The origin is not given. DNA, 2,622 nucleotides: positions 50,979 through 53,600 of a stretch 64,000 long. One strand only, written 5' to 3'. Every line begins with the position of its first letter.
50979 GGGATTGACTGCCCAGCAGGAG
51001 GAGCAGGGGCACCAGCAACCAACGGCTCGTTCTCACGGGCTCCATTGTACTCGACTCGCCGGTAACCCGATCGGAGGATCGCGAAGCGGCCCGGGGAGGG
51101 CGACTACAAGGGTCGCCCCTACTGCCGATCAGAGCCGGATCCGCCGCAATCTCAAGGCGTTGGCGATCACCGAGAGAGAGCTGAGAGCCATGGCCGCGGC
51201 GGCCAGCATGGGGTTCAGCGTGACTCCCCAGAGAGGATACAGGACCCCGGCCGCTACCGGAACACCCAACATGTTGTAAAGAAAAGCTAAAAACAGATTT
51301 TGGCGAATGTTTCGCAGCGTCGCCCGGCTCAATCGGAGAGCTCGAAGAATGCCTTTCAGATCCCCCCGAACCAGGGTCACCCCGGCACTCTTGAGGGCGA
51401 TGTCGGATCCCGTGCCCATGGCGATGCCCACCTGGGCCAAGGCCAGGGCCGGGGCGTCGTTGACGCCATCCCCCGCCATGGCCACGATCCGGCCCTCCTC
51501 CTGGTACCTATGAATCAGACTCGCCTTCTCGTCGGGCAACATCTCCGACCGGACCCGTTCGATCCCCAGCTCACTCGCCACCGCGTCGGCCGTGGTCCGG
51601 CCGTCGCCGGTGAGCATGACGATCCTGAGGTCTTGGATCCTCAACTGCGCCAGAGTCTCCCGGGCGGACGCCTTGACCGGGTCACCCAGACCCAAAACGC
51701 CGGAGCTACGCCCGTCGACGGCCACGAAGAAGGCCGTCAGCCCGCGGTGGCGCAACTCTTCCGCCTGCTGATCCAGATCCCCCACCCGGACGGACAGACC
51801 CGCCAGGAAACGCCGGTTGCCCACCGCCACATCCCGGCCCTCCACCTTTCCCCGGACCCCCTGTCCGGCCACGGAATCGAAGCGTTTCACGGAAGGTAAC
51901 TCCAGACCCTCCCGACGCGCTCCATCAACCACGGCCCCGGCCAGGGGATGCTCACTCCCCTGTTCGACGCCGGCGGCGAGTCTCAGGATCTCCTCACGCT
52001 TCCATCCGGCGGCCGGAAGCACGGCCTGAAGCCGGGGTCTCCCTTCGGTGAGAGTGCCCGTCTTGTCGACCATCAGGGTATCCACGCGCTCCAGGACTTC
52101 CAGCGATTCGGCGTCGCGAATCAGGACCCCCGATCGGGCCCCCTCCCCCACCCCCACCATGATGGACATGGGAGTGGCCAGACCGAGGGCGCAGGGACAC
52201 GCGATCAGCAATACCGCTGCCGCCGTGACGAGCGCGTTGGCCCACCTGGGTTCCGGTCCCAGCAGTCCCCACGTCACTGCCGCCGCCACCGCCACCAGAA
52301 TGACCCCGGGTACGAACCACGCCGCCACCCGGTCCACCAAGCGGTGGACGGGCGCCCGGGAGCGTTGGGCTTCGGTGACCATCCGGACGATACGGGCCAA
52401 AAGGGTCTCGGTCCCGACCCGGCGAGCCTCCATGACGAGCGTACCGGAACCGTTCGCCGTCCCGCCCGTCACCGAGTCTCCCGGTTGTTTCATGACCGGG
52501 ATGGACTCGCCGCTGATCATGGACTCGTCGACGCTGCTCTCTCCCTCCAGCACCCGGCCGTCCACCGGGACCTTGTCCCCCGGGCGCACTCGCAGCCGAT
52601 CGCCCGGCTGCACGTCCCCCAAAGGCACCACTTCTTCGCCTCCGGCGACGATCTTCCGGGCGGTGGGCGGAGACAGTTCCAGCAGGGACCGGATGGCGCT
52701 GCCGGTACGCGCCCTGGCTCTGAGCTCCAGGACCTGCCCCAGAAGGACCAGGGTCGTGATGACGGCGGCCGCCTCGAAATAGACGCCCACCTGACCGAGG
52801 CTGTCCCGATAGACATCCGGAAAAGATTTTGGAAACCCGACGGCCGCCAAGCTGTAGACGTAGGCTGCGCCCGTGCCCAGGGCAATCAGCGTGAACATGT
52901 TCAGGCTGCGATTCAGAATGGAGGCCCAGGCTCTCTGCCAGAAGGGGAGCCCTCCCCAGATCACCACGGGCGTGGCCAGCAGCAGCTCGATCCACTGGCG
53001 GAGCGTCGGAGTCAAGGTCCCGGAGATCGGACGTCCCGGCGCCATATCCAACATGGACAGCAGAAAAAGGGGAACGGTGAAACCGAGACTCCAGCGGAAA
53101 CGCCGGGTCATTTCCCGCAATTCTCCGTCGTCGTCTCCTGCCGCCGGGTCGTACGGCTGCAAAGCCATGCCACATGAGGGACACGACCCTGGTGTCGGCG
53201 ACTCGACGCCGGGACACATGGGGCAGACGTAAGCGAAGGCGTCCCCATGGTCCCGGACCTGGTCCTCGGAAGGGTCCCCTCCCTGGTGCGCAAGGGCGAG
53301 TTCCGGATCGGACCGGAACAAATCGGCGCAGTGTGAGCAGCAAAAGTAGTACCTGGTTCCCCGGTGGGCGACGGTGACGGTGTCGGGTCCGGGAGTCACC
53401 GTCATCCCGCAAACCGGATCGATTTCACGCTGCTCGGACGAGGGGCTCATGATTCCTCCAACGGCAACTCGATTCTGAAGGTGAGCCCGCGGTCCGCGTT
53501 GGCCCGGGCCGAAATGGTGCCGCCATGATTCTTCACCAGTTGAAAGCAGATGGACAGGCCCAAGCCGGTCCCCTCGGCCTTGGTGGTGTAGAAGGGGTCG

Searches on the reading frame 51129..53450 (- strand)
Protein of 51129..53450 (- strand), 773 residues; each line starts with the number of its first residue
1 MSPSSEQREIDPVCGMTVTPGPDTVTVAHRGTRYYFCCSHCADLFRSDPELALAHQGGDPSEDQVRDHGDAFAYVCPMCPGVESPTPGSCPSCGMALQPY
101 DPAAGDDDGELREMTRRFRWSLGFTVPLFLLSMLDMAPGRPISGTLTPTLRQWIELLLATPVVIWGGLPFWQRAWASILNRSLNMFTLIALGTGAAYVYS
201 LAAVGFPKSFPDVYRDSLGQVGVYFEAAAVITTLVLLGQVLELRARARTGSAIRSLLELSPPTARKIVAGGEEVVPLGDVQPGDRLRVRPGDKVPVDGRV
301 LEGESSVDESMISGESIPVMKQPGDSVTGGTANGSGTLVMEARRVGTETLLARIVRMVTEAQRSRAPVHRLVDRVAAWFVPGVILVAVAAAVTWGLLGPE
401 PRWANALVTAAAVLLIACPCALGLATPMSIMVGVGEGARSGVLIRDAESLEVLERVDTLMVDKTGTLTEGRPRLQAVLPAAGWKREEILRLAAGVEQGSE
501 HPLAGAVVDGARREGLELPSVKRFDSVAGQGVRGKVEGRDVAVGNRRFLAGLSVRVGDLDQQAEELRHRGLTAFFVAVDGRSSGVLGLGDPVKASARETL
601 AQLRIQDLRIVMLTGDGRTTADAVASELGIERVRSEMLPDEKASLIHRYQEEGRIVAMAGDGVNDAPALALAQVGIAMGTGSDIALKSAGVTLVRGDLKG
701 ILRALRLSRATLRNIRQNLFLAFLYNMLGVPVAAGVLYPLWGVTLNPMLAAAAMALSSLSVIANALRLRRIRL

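Call 76: search_protein_families(library=pfam, proteins=[window:51129-53450:-], max_evalue=0.001)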
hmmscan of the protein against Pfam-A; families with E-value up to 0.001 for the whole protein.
window:51129-53450:- (773 aa): 6 families
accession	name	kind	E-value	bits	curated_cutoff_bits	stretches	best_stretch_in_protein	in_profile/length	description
PF00122.25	E1-E2_ATPase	-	2.5e-55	187.3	28.1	1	258-439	1-180/181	E1-E2 ATPase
PF00702.32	Hydrolase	-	1e-28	101.5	26.4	1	456-672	1-190/191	haloacid dehalogenase-like hydrolase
PF04945.19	YHS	-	3.3e-10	40.3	30.3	1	10-50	2-41/47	YHS domain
PF19335.5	HMBD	-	1.8e-09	37.8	23.6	1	74-99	2-27/28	Heavy metal binding domain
PF08282.18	Hydrolase_3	-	0.00029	21.1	20.9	0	645-705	195-255/255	haloacid dehalogenase-like hydrolase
PF24273.1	TRASH_HVO_1752_C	-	0.00088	19.8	27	1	13-46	6-37/47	HVO_1752, C-terminal TRASH domain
